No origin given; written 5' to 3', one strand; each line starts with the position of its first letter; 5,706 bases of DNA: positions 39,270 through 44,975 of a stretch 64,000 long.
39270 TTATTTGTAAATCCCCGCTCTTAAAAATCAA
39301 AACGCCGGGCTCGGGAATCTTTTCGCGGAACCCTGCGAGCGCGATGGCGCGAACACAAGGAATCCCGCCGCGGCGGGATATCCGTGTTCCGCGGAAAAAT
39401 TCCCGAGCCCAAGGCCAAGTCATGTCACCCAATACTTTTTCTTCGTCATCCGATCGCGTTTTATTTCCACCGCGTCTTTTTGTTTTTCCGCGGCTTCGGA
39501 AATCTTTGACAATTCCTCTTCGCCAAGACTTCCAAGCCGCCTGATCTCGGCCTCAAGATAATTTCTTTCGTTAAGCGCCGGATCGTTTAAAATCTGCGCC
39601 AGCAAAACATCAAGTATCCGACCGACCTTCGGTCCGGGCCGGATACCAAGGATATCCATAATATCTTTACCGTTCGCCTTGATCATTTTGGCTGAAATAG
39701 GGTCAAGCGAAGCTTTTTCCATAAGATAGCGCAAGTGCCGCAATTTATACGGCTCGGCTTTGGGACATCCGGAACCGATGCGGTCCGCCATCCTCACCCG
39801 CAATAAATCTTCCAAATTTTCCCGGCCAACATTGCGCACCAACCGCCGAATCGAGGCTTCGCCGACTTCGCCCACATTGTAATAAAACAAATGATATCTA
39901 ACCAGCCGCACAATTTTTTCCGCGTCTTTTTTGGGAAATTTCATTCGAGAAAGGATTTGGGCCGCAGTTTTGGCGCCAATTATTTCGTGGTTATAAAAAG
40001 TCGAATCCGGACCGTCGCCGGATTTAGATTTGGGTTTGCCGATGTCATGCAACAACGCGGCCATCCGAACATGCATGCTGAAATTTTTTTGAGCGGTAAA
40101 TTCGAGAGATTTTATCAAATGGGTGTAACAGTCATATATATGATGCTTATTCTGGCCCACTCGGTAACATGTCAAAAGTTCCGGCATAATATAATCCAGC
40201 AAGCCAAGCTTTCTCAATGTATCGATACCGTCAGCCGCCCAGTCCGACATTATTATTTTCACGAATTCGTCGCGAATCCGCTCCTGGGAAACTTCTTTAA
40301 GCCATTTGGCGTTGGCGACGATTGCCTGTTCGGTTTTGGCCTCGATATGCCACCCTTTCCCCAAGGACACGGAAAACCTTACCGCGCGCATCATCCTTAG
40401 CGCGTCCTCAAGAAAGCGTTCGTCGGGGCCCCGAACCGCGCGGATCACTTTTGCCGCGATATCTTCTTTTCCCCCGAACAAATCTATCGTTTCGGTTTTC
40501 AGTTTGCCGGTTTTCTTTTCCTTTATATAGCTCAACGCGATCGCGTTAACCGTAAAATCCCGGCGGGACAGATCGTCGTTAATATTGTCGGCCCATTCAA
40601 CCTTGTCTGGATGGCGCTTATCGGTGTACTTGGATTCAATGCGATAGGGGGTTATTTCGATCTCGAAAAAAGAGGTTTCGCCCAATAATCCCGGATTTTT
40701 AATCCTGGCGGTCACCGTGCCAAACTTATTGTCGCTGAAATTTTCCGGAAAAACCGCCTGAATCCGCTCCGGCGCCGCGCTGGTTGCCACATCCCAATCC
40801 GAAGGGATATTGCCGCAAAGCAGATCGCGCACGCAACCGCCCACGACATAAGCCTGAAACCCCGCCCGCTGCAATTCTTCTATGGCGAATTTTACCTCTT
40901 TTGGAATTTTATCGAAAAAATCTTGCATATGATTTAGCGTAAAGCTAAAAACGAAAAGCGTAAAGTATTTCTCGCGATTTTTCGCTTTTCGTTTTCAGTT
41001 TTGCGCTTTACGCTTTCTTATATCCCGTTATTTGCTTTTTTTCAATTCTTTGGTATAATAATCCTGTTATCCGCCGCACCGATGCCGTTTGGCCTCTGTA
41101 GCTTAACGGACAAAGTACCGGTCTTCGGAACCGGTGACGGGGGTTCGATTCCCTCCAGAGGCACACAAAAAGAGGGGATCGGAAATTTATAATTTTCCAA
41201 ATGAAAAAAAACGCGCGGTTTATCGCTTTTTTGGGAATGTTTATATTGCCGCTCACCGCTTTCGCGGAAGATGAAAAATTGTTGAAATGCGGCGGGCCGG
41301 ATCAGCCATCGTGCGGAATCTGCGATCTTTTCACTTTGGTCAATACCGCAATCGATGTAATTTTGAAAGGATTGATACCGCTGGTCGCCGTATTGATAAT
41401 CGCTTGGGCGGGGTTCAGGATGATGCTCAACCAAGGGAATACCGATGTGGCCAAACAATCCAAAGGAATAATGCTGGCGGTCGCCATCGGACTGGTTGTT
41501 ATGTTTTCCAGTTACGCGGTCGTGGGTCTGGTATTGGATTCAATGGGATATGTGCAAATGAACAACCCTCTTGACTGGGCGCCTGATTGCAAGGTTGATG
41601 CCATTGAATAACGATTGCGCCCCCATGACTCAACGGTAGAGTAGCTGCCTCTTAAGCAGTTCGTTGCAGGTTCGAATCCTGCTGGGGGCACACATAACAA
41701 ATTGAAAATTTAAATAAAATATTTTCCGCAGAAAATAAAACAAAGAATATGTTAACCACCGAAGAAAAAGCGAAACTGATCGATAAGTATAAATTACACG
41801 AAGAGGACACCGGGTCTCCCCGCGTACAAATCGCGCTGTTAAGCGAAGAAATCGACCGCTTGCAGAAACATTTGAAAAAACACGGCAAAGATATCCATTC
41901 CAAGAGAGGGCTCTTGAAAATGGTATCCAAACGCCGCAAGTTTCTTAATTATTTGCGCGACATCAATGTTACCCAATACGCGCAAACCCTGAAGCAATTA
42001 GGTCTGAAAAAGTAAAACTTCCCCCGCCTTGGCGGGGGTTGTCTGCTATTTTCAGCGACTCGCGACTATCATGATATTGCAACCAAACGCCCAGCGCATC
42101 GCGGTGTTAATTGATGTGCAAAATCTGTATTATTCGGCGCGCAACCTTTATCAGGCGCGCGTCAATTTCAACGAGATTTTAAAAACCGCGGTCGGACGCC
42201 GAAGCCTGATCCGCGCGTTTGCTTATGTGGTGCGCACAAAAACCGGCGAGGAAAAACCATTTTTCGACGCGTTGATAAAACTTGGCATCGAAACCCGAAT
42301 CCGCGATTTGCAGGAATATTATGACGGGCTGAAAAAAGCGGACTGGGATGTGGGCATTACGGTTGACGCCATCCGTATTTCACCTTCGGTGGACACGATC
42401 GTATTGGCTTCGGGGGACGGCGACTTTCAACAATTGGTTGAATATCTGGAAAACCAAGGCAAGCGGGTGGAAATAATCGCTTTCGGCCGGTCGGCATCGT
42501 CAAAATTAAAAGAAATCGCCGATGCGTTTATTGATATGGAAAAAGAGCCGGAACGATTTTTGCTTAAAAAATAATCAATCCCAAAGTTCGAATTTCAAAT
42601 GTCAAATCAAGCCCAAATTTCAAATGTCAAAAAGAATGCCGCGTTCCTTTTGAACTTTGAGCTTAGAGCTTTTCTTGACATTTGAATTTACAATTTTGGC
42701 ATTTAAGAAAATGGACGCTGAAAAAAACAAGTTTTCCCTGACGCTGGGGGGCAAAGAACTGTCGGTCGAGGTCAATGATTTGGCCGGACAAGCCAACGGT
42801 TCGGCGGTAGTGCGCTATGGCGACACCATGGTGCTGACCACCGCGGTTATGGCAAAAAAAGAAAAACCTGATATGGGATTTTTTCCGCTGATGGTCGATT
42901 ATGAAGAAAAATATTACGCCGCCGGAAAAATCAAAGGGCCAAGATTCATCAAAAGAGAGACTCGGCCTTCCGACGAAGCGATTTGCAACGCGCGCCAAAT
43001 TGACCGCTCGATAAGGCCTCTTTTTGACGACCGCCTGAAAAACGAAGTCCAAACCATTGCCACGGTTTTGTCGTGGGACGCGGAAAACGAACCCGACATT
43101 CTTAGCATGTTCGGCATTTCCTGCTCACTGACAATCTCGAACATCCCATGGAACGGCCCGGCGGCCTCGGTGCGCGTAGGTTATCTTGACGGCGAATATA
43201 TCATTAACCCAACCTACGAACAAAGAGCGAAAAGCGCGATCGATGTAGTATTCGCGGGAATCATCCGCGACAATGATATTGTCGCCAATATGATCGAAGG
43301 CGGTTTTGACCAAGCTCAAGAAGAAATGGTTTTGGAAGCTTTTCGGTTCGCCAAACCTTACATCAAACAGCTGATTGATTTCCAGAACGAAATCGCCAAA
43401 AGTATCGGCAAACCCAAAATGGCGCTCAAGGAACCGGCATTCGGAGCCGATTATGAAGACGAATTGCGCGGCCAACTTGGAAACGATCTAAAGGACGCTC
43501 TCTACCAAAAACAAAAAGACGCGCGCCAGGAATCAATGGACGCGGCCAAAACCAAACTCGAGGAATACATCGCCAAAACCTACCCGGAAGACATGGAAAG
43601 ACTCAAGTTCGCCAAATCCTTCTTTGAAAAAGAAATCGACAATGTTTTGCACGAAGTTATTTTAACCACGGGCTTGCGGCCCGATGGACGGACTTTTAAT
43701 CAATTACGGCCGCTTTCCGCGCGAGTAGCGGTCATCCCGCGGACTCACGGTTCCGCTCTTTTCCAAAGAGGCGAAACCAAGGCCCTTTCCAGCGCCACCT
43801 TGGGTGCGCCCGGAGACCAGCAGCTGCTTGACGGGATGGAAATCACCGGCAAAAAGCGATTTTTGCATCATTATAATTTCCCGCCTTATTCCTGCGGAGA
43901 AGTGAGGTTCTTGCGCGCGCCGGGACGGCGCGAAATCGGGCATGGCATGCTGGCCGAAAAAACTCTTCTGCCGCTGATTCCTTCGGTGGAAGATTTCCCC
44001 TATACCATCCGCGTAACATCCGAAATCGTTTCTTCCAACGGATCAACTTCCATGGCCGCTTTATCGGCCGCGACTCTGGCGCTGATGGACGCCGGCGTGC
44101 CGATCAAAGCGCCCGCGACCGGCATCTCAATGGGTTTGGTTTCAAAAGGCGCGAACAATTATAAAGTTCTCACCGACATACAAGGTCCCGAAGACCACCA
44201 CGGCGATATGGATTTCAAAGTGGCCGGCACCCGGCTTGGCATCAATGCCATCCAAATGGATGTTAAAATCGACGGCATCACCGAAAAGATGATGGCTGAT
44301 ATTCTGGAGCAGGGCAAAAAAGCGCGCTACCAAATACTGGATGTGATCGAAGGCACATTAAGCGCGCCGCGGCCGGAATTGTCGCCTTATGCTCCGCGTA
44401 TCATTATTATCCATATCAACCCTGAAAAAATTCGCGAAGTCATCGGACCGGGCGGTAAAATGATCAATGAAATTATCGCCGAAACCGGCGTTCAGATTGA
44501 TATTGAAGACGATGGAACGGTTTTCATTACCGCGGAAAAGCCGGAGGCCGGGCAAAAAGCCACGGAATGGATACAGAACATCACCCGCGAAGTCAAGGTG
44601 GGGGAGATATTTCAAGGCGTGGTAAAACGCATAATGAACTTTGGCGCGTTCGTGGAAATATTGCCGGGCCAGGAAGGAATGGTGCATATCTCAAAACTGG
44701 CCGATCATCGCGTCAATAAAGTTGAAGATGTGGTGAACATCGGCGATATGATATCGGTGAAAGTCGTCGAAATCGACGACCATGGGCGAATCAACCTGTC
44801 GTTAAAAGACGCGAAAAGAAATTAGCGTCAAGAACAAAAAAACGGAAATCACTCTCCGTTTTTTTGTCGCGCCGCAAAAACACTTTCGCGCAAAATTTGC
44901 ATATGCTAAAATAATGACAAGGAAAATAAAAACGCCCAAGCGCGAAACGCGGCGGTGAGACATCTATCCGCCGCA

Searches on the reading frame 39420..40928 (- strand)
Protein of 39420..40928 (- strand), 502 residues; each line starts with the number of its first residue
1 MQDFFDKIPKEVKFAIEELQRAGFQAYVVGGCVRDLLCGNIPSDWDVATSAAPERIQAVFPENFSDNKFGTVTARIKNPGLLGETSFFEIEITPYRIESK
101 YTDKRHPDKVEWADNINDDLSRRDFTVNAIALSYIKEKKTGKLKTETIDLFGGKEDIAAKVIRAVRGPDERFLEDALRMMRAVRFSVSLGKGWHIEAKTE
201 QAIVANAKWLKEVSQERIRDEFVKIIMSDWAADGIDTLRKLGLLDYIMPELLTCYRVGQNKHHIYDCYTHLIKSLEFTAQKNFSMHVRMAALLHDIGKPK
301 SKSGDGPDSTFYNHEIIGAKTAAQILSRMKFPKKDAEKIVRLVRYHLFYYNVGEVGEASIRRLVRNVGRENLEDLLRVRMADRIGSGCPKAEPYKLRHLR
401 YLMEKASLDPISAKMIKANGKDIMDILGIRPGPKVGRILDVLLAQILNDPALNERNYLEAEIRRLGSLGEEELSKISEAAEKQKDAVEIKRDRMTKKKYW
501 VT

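Call 58: search_protein_families(library=pfam, proteins=[window:39420-40928:-], max_evalue=0.0001)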
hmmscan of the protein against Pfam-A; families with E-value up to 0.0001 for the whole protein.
window:39420-40928:- (502 aa): 4 families
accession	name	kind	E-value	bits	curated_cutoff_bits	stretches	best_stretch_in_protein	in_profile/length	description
PF01743.26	PolyA_pol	-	7.3e-31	107.6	23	1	26-163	1-126/126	Poly A polymerase head domain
PF12627.12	PolyA_pol_RNAbd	-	5.6e-19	68.1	22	1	194-251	3-60/64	Probable RNA and SrmB- binding site of polymerase A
PF01966.28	HD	-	7.7e-11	42.7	22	1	269-383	3-112/116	HD domain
PF13735.12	tRNA_NucTran2_2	-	8.5e-08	32.7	27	1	320-460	22-147/149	tRNA nucleotidyltransferase domain 2 putative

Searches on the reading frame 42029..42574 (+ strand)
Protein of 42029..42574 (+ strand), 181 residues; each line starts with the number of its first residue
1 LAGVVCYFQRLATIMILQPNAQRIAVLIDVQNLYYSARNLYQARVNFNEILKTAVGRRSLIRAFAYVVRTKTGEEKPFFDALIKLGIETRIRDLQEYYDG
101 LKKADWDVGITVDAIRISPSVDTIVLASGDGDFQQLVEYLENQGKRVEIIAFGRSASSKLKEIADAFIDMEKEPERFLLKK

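Call 58: search_protein_families(library=pfam, proteins=[window:42029-42574:+], max_evalue=0.0001)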
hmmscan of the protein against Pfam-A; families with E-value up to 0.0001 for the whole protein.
window:42029-42574:+ (181 aa): 1 family
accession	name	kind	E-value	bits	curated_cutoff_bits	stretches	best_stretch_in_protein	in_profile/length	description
PF01936.24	NYN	-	2.4e-33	116.1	24.2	1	23-171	1-145/145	NYN domain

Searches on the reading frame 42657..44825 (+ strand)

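Call 59: search_protein_families(library=pfam, proteins=[window:42657-44825:+], max_evalue=0.0001)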
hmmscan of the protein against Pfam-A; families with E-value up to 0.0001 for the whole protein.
window:42657-44825:+ (722 aa): 5 families
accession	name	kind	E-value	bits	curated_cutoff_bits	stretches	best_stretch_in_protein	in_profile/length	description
PF01138.27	RNase_PH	-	8.4e-51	172.2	25.5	2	349-482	1-130/130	3' exoribonuclease family, domain 1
PF00575.29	S1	-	1.7e-20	73.6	22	1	646-717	2-74/74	S1 RNA binding domain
PF03725.20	RNase_PH_C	-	4.6e-16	59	20.8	1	167-233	1-65/67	3' exoribonuclease family, domain 2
PF00013.35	KH_1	-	8.2e-12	45.1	21.5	1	583-640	2-65/66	KH domain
PF03726.19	PNPase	-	6.1e-08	33.5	24.6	1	268-346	4-81/81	Polyribonucleotide nucleotidyltransferase, RNA binding domain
